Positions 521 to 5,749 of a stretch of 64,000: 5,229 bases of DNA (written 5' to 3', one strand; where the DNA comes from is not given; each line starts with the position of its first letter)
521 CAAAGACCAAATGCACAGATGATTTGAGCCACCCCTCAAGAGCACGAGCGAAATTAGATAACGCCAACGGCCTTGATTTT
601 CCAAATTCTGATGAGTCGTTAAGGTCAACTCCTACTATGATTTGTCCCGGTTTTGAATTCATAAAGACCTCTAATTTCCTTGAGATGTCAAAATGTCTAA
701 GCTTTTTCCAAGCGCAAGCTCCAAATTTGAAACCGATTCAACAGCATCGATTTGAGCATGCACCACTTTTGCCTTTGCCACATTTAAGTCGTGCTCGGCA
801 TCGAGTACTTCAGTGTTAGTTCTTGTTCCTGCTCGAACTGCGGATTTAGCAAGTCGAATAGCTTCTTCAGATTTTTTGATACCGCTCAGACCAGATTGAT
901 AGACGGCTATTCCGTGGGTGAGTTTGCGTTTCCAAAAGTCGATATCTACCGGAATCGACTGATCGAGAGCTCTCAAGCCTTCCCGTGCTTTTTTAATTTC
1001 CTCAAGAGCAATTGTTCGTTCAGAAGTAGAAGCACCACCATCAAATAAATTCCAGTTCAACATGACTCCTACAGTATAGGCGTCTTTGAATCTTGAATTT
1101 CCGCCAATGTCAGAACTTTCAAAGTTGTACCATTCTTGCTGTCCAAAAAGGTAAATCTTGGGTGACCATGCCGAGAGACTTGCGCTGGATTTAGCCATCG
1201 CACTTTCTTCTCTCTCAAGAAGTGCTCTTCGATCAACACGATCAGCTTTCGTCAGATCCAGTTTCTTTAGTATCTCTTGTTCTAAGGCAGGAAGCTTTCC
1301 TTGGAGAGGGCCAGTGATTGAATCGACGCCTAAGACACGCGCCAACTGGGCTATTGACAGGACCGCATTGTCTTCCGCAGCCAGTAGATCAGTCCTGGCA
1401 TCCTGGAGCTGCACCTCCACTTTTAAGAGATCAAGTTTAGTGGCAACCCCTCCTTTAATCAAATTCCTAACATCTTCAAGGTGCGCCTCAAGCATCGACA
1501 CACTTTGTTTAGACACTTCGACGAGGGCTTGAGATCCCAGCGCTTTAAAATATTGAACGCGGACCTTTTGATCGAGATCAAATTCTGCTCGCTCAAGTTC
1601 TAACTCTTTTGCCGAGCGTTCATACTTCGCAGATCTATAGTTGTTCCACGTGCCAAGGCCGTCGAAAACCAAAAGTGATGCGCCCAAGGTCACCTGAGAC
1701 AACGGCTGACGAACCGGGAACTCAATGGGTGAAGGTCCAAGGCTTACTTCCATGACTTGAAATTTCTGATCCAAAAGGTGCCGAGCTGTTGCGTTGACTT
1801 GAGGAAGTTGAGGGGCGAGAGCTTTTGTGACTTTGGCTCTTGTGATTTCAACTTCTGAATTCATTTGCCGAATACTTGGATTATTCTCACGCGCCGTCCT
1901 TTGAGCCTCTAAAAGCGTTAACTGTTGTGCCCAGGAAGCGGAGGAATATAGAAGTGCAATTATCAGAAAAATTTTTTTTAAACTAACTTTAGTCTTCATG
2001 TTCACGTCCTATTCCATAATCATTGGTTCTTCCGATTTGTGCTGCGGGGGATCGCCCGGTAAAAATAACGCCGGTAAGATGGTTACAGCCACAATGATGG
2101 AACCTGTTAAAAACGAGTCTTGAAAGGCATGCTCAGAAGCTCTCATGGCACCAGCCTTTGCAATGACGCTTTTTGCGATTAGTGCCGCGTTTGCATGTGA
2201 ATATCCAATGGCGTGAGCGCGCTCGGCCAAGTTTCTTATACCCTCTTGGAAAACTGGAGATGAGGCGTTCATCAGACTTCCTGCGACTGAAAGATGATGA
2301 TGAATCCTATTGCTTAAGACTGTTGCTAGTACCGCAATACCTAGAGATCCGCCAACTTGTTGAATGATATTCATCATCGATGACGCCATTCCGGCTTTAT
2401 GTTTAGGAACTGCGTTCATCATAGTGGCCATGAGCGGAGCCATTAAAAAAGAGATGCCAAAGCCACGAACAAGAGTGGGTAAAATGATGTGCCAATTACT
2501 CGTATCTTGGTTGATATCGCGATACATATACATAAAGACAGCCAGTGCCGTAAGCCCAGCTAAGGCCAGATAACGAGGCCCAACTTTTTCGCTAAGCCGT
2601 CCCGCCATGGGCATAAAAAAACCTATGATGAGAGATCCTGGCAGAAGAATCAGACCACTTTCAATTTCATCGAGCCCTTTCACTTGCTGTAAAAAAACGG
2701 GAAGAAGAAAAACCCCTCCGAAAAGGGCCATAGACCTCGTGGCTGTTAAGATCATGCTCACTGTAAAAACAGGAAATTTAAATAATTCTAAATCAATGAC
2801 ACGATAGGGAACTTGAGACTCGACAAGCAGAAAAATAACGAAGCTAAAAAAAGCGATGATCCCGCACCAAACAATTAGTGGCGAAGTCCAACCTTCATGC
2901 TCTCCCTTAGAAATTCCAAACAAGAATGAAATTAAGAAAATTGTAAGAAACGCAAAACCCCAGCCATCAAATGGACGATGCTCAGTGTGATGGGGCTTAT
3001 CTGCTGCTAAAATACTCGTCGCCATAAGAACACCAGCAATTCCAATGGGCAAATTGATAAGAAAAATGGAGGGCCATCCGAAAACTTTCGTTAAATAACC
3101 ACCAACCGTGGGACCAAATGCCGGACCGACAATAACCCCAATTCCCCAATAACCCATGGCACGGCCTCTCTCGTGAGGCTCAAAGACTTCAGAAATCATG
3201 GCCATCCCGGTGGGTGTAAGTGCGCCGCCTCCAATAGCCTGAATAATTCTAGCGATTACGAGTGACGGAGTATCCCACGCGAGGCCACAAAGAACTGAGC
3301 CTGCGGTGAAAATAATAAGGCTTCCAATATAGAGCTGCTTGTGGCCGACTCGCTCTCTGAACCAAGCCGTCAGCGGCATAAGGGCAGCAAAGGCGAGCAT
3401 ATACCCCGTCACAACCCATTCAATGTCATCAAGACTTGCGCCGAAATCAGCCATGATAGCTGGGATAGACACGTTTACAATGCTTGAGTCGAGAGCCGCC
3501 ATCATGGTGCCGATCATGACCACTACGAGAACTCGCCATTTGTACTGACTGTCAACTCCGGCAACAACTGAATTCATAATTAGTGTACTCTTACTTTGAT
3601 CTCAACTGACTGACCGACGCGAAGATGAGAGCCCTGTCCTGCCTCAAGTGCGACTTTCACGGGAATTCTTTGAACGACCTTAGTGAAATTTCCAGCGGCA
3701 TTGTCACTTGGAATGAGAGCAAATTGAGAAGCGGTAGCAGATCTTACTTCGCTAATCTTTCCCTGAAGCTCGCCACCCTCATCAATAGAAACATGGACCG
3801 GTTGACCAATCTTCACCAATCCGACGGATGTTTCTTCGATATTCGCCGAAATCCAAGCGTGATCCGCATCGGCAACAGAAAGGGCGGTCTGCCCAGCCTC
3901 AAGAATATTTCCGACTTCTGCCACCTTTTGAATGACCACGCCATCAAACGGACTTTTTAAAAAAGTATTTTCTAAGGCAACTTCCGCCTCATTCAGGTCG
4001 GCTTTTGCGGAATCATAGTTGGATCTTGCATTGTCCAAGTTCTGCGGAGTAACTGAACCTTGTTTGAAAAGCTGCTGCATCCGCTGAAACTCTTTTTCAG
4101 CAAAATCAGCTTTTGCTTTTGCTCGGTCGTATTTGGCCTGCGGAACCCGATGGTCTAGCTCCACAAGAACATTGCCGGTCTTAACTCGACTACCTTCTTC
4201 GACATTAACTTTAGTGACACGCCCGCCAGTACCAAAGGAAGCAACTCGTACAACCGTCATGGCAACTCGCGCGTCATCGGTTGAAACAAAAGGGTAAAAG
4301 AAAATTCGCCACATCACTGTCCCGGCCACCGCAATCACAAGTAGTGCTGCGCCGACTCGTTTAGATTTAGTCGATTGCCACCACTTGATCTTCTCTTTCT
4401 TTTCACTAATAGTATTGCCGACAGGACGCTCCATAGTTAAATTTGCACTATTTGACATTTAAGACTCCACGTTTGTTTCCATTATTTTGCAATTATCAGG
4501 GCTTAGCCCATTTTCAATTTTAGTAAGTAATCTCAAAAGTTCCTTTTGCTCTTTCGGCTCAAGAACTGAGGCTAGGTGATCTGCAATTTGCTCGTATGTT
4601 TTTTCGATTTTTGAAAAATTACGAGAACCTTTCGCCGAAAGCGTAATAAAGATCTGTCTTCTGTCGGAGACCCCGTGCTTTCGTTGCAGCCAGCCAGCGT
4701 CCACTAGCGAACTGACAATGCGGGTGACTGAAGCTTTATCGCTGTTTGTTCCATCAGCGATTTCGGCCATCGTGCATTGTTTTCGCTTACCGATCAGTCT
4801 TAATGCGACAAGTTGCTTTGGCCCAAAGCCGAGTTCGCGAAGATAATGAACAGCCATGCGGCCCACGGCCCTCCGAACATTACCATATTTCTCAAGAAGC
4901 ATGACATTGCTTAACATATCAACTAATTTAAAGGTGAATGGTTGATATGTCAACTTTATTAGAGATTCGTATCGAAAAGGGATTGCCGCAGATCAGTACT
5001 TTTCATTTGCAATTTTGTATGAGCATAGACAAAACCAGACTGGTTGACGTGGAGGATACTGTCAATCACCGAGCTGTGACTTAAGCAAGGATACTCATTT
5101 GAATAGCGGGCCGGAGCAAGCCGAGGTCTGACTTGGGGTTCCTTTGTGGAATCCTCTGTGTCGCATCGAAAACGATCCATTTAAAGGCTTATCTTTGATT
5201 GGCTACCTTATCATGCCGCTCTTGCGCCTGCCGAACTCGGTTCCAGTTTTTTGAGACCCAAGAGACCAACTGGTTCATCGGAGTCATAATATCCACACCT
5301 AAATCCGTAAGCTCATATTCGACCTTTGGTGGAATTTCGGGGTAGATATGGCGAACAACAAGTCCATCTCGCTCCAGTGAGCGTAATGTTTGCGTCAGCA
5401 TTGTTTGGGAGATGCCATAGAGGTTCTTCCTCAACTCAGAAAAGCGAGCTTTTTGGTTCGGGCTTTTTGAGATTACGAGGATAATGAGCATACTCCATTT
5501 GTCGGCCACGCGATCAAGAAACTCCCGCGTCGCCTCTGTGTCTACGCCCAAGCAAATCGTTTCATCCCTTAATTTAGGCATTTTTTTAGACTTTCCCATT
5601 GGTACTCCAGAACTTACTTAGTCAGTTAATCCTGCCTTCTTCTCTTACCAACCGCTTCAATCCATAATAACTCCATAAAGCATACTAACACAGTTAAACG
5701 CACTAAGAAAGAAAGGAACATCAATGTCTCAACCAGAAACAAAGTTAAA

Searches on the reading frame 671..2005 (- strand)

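Call 11: search_protein_families(library=pfam, proteins=[window:671-2005:-], max_evalue=0.001)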
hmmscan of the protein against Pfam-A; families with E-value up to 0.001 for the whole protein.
window:671-2005:- (444 aa): 1 family
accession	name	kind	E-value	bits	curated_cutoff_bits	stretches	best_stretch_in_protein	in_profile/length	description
PF02321.23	OEP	-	2.1e-42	145.5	22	2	31-226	1-187/187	Outer membrane efflux protein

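Call 12: search_protein_families(library=padloc, proteins=[window:671-2005:-], max_evalue=0.001)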
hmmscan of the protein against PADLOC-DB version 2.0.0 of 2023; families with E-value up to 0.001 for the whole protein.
window:671-2005:- (444 aa): 0 families

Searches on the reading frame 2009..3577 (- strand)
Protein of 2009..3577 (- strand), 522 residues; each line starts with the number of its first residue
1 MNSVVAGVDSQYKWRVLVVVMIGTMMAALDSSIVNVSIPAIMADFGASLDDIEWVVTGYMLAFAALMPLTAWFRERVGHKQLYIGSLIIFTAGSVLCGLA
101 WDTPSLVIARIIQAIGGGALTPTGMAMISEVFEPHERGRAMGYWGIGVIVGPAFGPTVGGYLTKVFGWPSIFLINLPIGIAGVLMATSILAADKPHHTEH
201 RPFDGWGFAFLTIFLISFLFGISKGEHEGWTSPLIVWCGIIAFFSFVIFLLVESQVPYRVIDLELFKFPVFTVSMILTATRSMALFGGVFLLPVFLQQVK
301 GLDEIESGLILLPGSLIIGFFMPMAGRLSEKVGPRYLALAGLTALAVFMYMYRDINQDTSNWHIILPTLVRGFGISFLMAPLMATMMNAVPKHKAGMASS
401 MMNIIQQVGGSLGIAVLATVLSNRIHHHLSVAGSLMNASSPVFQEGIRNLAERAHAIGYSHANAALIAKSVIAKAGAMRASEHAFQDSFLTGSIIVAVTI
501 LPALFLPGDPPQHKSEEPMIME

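Call 11: search_protein_families(library=pfam, proteins=[window:2009-3577:-], max_evalue=0.001)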
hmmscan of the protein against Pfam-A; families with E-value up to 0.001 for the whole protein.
window:2009-3577:- (522 aa): 3 families
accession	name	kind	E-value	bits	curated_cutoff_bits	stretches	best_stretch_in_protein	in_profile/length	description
PF07690.21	MFS_1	-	1.1e-66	225.6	33.4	1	20-413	1-346/347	Major Facilitator Superfamily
PF13347.12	MFS_2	-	2.7e-11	43.1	27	1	15-167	224-385/427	MFS/sugar transport protein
PF00083.30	Sugar_tr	-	2.8e-05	23.6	22.3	1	67-184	63-186/452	Sugar (and other) transporter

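Call 12: search_protein_families(library=padloc, proteins=[window:2009-3577:-], max_evalue=0.001)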
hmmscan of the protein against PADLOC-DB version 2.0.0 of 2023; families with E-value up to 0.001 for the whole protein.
window:2009-3577:- (522 aa): 0 families

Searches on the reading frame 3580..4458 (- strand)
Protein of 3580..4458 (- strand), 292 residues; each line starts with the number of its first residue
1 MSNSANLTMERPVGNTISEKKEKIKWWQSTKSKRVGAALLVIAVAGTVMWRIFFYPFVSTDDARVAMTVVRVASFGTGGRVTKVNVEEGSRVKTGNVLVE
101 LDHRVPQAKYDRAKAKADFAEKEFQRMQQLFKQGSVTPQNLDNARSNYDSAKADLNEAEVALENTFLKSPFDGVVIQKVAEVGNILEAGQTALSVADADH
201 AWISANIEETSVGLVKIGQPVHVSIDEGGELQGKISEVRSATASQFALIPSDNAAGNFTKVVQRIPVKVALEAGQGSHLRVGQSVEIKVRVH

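Call 11: search_protein_families(library=pfam, proteins=[window:3580-4458:-], max_evalue=0.001)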
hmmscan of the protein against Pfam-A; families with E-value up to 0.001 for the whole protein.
window:3580-4458:- (292 aa): 6 families
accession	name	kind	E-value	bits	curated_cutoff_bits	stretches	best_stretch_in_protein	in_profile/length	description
PF13437.12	HlyD_3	-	1.1e-16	61.9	22.2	1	167-282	2-106/106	HlyD family secretion protein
PF16576.10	HlyD_D23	-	7.2e-16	58.6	30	1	76-239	25-185/214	Barrel-sandwich domain of CusB or HlyD membrane-fusion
PF13533.13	Biotin_lipoyl_2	-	5.6e-08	32.9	29.8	1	77-102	7-32/32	Biotin-lipoyl like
PF00529.27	CusB_dom_1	-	2.7e-07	31.2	26.5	1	229-291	28-89/89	Cation efflux system protein CusB domain 1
PF02321.23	OEP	-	2.9e-06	27.7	22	1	108-164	121-177/187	Outer membrane efflux protein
PF00364.28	Biotin_lipoyl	-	0.00012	22.3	22.1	0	70-101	3-36/73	Biotin-requiring enzyme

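Call 12: search_protein_families(library=padloc, proteins=[window:3580-4458:-], max_evalue=0.001)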
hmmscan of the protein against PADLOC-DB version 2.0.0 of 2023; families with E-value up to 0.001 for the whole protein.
window:3580-4458:- (292 aa): 0 families

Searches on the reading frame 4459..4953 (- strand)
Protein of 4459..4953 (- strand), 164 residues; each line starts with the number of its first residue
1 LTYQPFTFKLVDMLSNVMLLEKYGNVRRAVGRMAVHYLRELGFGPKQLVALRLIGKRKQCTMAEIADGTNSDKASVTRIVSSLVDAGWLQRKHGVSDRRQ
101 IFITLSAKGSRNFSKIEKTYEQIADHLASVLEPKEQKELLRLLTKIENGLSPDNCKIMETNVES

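Call 11: search_protein_families(library=pfam, proteins=[window:4459-4953:-], max_evalue=0.001)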
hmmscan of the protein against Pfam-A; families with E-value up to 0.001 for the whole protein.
window:4459-4953:- (164 aa): 9 families
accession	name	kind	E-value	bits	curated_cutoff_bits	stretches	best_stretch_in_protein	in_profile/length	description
PF01047.28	MarR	-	1.1e-12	48.1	24.6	1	46-101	4-59/59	MarR family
PF12802.13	MarR_2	-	6.2e-11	42.7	27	1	42-100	2-61/61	MarR family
PF13463.12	HTH_27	-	7.4e-08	33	22.2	1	44-109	2-68/68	Winged helix DNA-binding domain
PF09339.16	HTH_IclR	-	9.3e-07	29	22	1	51-91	9-50/52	IclR helix-turn-helix domain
PF22381.2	Staph_reg_Sar_Rot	-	0.00014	22.4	27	1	47-116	16-85/85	Transcriptional regulator SarA/Rot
PF01978.25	TrmB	-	0.00015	22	25.6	1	39-94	2-57/68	Sugar-specific transcriptional regulator TrmB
PF13545.12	HTH_Crp_2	-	0.00085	19.7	27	0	59-93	22-57/70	Crp-like helix-turn-helix domain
PF25213.1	HVO_A0261_N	-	0.00091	19.5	35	0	58-94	23-59/86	HVO_A0261 N-terminal domain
PF13412.12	HTH_24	-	0.00098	19.1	21.9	0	51-89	9-47/48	Winged helix-turn-helix DNA-binding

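Call 12: search_protein_families(library=padloc, proteins=[window:4459-4953:-], max_evalue=0.001)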
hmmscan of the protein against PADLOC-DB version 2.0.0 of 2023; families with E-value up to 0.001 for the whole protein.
window:4459-4953:- (164 aa): 3 families
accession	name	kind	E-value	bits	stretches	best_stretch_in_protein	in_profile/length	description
PDLC01879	CARF3--CARF_TM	-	3.9e-05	21.4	1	47-110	158-214/222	-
PDLC01852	CARF3--CARF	-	5.6e-05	21.2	1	15-94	114-192/208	-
PDLC01860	CARF3--CARF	-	0.00028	19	1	46-93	144-191/210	-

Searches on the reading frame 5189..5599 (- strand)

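Call 11: search_protein_families(library=pfam, proteins=[window:5189-5599:-], max_evalue=0.001)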
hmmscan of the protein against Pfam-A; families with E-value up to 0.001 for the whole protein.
window:5189-5599:- (136 aa): 2 families
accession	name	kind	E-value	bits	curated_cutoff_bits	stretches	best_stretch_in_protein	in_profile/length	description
PF01638.23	HxlR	-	4.8e-25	87.7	20.8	1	31-121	2-89/91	HxlR-like helix-turn-helix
PF03551.20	PadR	-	0.00019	21.8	27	1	52-102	18-70/75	Transcriptional regulator PadR-like family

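Call 12: search_protein_families(library=padloc, proteins=[window:5189-5599:-], max_evalue=0.001)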
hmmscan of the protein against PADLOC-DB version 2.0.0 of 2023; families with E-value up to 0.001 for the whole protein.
window:5189-5599:- (136 aa): 1 family
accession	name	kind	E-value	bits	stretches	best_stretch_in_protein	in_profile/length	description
PDLC01438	Csa3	-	0.00019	19.6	1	20-131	134-233/305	"CAS-I,CAS-II,CAS-III,CAS-IV,CAS-V,CAS-VI; associated_signaling"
